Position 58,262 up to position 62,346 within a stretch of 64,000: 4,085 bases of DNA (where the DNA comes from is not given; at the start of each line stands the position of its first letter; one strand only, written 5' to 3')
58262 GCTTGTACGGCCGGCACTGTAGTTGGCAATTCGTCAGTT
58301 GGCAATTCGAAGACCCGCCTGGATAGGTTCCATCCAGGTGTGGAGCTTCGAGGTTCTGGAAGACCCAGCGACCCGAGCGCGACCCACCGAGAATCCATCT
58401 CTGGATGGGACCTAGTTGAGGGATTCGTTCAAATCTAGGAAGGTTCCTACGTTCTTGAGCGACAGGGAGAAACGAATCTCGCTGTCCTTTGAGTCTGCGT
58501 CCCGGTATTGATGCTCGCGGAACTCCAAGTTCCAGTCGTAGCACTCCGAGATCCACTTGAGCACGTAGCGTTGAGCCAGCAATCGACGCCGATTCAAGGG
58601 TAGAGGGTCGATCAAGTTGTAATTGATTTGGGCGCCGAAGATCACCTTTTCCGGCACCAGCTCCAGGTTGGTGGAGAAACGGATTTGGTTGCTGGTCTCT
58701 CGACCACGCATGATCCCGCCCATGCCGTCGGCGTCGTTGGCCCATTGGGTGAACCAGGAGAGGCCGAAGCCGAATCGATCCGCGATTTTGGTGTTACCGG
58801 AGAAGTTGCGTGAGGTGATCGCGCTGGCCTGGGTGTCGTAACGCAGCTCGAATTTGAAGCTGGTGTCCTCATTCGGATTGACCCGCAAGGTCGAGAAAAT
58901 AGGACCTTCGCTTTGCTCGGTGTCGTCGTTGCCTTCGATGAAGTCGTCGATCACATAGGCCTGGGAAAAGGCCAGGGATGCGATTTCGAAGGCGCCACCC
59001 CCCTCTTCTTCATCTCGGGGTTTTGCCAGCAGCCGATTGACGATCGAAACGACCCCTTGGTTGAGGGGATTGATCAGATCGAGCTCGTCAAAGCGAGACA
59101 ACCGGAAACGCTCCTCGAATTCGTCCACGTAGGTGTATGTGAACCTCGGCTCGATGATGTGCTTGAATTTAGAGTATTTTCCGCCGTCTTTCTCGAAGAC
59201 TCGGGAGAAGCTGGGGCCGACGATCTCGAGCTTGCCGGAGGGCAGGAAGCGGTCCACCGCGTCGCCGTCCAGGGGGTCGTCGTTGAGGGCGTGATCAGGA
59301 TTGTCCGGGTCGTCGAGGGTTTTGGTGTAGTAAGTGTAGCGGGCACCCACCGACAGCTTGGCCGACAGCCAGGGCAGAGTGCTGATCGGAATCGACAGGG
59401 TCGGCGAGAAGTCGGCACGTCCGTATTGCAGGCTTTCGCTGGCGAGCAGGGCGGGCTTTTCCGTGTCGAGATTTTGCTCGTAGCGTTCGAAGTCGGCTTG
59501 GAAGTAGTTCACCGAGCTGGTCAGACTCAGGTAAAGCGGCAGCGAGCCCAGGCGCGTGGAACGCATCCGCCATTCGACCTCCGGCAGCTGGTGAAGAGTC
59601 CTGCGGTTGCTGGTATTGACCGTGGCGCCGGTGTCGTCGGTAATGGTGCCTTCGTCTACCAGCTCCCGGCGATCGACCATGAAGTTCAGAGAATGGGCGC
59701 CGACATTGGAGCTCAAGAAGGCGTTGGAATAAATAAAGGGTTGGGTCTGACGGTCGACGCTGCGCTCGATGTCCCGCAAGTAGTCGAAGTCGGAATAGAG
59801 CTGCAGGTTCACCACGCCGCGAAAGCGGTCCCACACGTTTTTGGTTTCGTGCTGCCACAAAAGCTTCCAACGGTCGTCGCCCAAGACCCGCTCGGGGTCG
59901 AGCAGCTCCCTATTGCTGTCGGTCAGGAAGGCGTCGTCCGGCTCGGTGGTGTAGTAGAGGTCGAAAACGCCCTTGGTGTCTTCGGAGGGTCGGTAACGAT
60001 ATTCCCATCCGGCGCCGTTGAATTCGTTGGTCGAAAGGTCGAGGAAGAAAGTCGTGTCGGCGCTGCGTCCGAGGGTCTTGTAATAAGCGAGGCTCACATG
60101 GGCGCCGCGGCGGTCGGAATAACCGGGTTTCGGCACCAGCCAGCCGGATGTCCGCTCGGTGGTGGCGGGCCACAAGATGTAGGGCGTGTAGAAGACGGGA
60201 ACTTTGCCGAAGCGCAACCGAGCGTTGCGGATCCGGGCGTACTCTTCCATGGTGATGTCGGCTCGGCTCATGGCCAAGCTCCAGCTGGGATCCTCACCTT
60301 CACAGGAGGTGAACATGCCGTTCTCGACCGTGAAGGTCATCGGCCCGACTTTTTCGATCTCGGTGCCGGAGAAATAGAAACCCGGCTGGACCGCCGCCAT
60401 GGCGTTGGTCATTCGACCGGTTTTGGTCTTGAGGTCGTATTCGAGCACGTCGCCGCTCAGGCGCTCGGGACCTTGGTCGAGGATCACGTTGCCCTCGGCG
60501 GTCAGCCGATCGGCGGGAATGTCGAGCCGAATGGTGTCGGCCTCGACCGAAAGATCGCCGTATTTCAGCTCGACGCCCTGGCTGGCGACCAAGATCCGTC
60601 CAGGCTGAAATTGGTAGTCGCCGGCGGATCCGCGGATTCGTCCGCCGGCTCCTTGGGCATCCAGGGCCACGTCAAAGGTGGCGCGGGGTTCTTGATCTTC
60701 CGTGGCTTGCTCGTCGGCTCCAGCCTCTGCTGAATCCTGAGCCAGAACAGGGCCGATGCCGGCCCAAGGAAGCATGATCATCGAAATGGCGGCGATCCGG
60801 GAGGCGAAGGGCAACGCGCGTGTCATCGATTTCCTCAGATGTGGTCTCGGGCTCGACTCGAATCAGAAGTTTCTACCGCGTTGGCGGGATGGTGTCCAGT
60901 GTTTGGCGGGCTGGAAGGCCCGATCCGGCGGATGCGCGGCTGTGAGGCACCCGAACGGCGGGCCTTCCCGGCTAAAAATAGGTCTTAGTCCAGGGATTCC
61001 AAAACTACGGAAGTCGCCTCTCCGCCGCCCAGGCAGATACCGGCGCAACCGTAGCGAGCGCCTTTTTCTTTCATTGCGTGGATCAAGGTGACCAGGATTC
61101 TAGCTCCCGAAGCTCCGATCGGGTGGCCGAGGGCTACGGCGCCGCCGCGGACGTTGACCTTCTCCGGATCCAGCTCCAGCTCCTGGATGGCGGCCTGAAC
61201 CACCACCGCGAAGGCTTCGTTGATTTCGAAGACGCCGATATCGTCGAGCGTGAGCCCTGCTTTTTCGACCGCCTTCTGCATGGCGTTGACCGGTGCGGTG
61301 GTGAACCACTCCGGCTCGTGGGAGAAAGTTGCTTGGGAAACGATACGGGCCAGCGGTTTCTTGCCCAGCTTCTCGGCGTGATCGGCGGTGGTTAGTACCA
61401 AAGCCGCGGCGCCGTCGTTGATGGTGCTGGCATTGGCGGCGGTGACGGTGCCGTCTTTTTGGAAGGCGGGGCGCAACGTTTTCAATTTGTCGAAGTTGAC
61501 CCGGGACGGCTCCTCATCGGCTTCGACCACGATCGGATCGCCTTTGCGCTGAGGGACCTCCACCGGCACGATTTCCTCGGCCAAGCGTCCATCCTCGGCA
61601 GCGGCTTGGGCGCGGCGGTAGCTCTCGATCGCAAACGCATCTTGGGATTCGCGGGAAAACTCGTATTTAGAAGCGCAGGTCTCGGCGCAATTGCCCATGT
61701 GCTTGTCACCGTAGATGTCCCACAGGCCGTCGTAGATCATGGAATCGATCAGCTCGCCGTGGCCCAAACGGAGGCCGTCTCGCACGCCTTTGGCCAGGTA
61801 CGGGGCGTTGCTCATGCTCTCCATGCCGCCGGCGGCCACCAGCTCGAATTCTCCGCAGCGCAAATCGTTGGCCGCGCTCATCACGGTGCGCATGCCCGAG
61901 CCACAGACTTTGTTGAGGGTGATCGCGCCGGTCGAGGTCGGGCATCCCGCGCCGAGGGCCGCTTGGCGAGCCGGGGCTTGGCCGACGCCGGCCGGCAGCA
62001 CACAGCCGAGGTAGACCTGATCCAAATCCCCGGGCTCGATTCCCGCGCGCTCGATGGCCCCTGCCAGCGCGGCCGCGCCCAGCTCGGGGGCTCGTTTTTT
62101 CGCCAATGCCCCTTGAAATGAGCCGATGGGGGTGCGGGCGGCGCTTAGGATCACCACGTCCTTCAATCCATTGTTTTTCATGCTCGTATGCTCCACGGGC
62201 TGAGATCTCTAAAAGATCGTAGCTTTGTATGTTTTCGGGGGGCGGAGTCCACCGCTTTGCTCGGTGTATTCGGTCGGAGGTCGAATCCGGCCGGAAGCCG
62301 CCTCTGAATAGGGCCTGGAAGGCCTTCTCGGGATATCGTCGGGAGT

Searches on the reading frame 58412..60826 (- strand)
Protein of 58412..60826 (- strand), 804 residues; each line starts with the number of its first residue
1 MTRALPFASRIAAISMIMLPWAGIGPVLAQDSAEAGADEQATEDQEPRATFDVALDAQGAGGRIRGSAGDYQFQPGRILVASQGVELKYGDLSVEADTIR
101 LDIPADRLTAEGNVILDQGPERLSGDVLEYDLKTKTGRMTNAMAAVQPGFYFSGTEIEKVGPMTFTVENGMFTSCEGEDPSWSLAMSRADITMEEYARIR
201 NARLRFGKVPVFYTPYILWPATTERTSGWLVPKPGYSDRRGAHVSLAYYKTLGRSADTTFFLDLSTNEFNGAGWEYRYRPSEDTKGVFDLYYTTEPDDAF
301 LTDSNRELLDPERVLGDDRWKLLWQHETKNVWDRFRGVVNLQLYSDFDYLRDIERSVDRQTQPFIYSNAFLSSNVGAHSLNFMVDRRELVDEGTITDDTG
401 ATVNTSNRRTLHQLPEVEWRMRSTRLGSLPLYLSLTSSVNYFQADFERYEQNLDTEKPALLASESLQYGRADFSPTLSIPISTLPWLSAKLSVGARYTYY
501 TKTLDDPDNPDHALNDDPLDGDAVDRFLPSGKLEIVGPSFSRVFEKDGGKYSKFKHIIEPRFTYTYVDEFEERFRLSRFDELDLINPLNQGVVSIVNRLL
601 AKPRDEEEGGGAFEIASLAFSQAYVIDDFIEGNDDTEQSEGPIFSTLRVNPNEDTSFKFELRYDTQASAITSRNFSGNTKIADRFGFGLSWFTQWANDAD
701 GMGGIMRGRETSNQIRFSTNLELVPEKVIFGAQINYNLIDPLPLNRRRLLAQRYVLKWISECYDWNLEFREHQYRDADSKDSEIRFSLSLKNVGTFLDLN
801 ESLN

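Call 77: search_protein_families(library=pfam, proteins=[window:58412-60826:-], max_evalue=0.0001)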
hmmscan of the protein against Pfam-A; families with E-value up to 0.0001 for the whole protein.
window:58412-60826:- (804 aa): 2 families
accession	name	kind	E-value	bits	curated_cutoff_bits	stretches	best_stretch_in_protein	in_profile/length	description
PF04453.20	LptD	-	3.8e-22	79.6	22.4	1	318-682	2-343/384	LPS transport system D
PF19838.5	LptD_2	-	9.8e-12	44.7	22.5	1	201-573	5-356/464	LptD protein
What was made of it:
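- (5) The organism is a diderm with LPS: LptD is encoded at 58412-60826 (call 77).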

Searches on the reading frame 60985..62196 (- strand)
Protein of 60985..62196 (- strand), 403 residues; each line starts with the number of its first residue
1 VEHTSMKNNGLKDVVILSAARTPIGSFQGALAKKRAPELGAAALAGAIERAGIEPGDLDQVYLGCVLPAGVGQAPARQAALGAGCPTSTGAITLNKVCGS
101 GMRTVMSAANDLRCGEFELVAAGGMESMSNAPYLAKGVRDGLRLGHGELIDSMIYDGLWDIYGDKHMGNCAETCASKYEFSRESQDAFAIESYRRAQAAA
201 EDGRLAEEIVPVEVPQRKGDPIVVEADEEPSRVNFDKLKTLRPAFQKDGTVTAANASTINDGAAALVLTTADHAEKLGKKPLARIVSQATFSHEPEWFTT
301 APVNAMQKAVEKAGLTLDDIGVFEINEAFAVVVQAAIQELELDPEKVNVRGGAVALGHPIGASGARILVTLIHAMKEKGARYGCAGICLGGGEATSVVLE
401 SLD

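Call 77: search_protein_families(library=pfam, proteins=[window:60985-62196:-], max_evalue=0.0001)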
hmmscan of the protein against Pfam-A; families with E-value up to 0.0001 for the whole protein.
window:60985-62196:- (403 aa): 3 families
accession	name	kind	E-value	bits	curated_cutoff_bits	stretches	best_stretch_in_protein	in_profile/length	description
PF00108.29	Thiolase_N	-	4e-96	321.8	26.4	1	14-271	1-259/260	Thiolase, N-terminal domain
PF02803.24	Thiolase_C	-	7.1e-46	155.3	27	1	280-400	2-122/123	Thiolase, C-terminal domain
PF22691.2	Thiolase_C_1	-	8.2e-07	29.3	28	0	286-342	4-60/144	Thiolase C-terminal domain-like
